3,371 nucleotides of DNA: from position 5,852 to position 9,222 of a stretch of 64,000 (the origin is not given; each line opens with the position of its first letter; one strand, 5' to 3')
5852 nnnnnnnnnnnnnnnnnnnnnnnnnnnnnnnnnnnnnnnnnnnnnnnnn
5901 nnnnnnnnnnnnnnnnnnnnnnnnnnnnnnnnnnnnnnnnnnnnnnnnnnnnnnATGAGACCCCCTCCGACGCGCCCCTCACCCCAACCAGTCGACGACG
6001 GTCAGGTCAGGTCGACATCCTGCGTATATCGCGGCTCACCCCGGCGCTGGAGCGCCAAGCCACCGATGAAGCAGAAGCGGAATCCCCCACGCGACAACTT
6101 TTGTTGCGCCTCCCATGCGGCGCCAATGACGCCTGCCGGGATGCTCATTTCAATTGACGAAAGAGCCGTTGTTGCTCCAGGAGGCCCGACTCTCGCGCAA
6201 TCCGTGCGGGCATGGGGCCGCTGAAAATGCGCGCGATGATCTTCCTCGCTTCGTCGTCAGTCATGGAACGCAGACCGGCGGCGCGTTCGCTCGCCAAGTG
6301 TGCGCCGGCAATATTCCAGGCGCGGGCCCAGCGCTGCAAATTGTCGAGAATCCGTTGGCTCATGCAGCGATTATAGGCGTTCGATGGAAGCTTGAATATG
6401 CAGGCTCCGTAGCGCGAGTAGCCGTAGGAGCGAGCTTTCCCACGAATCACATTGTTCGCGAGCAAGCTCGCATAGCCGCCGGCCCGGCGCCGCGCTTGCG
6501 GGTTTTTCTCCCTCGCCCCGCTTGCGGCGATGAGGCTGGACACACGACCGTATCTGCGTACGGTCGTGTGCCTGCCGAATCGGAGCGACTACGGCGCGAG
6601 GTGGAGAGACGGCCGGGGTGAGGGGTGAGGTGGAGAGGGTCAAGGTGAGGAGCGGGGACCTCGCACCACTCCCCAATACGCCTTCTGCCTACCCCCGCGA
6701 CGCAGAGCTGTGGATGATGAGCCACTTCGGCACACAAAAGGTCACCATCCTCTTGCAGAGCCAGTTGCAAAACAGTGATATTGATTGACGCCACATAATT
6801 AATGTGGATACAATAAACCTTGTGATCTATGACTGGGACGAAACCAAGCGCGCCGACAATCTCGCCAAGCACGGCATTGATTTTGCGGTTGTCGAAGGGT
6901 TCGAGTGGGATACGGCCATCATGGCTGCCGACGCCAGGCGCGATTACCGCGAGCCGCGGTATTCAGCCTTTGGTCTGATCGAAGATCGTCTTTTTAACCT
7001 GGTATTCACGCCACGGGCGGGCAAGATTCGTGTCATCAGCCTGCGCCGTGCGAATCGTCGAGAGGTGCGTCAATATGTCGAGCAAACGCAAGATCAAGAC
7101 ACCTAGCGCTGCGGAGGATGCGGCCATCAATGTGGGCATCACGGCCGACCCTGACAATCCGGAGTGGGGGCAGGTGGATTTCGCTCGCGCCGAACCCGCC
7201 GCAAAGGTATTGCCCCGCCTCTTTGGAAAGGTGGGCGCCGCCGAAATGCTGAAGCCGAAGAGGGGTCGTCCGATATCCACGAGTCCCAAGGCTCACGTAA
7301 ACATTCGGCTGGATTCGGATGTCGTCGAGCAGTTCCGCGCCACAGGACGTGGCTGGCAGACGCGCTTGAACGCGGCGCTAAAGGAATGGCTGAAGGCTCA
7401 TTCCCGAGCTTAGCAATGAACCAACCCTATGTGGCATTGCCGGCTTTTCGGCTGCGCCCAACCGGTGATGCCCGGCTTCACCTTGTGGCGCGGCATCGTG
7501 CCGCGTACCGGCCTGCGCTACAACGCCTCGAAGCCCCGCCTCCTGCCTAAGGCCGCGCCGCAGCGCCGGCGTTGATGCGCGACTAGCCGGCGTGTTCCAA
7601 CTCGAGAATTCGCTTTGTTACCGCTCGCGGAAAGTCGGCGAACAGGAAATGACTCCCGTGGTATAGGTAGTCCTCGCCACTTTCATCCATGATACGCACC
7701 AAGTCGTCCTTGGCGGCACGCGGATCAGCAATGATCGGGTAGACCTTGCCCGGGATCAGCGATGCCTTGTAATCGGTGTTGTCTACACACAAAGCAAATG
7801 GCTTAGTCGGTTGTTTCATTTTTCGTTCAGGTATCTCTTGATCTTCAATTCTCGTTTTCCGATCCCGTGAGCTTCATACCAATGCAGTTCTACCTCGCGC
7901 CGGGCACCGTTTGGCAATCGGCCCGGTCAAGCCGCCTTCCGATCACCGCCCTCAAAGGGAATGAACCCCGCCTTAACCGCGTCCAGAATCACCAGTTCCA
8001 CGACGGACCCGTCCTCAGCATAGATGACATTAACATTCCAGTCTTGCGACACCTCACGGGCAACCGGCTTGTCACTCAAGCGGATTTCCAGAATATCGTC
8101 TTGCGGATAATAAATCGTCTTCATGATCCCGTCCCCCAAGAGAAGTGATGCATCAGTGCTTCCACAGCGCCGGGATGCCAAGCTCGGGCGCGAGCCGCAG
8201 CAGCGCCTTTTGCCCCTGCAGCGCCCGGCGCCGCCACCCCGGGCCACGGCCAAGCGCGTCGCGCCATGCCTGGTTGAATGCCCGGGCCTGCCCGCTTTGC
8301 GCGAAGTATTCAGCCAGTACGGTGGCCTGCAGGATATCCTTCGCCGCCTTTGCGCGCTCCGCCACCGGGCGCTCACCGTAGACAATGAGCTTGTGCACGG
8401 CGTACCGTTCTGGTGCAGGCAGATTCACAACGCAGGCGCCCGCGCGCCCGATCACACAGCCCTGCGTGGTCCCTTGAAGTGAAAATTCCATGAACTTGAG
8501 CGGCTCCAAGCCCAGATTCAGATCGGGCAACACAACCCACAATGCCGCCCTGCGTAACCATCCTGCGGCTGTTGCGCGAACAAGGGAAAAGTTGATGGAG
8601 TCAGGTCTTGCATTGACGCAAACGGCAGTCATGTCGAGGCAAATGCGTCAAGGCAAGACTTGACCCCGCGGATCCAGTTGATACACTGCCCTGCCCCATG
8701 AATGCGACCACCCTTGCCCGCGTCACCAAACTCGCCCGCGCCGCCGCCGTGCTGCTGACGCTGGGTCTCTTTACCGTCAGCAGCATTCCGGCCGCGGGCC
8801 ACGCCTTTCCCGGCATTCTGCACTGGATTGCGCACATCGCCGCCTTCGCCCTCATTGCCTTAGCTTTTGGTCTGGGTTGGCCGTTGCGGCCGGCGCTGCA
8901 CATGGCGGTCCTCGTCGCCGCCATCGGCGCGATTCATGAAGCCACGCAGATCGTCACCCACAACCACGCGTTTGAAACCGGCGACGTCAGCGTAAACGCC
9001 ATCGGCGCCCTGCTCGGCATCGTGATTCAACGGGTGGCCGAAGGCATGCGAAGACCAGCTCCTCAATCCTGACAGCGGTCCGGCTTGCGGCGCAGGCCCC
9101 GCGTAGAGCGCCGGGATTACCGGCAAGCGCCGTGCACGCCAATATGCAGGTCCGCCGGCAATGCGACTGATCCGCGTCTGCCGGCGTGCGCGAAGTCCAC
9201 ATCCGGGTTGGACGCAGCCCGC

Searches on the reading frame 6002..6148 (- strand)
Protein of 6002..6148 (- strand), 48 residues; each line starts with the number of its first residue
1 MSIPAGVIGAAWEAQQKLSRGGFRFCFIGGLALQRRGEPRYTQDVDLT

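Call 50: search_protein_families(library=pfam, proteins=[window:6002-6148:-], max_evalue=0.1)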
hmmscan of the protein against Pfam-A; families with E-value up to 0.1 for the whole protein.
window:6002-6148:- (48 aa): 1 family
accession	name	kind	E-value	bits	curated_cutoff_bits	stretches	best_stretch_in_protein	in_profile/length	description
PF08843.17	AbiEii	-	0.022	15.1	22.5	1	24-48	14-40/238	Nucleotidyl transferase AbiEii toxin, Type IV TA system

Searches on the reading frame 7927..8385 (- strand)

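Call 4: search_protein_families(library=pfam, proteins=[window:7927-8385:-], max_evalue=0.01)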
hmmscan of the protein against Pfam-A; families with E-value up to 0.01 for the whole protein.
window:7927-8385:- (152 aa): 1 family
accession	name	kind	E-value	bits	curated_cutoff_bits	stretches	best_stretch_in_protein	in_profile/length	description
PF10049.14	DUF2283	-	7.6e-11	42.5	23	1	89-136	1-48/49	Protein of unknown function (DUF2283)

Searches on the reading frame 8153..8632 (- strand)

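Call 4: search_protein_families(library=pfam, proteins=[window:8153-8632:-], max_evalue=0.01)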
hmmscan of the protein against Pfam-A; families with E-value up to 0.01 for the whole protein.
window:8153-8632:- (159 aa): 1 family
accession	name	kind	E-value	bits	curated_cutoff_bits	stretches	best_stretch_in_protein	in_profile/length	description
PF12281.14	NTP_transf_8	-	6.9e-21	75.7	26.3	1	33-127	122-217/218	Nucleotidyltransferase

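Call 13: search_protein_families(library=ncbifam, proteins=[window:8153-8632:-], max_evalue=0.1)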
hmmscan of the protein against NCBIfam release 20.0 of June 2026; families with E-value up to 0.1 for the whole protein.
window:8153-8632:- (159 aa): 3 families
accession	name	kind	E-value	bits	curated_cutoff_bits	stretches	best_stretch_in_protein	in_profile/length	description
TIGR03198.1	pucE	equivalog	0.0065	15.9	254.3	1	48-71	29-52/151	xanthine dehydrogenase subunit E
NF043084.2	XdhC_XDHase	equivalog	0.074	12.6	217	0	48-71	28-51/151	xanthine dehydrogenase subunit XdhC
TIGR03193.1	4hydroxCoAred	equivalog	0.097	12.6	257.8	0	51-85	30-64/148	4-hydroxybenzoyl-CoA reductase subunit gamma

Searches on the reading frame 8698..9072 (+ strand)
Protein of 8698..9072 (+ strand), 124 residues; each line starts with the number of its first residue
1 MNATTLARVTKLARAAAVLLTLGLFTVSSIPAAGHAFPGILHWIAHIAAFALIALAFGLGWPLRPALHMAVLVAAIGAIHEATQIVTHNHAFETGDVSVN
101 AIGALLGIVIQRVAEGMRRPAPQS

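Call 4: search_protein_families(library=pfam, proteins=[window:8698-9072:+], max_evalue=0.01)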
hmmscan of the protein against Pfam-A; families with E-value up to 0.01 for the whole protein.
window:8698-9072:+ (124 aa): 1 family
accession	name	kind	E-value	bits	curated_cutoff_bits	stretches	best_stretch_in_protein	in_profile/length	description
PF04892.17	VanZ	-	8.8e-07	30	30.1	1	44-113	56-124/126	VanZ like family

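Call 13: search_protein_families(library=ncbifam, proteins=[window:8698-9072:+], max_evalue=0.1)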
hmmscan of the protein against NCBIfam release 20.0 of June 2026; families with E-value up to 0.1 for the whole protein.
window:8698-9072:+ (124 aa): 0 families

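Call 35: find_encoding_contigs(protein=window:8698-9072:+, flank=10000, max_places=10)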
Protein window:8698-9072:+ (124 aa): 2 contigs read that carry it; 2 places shown.
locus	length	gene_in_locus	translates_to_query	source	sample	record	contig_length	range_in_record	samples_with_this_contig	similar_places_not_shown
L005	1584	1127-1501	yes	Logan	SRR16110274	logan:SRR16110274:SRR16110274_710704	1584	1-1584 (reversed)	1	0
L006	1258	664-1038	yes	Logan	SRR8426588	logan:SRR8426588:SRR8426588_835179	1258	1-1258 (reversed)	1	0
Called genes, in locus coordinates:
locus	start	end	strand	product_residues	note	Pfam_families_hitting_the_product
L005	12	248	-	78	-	-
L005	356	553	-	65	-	PF10049:DUF2283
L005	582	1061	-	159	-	PF12281:NTP_transf_8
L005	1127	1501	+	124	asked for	PF04892:VanZ-LLP1 (weak)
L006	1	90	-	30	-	?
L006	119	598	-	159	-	PF12281:NTP_transf_8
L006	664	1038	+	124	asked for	PF04892:VanZ-LLP1 (weak)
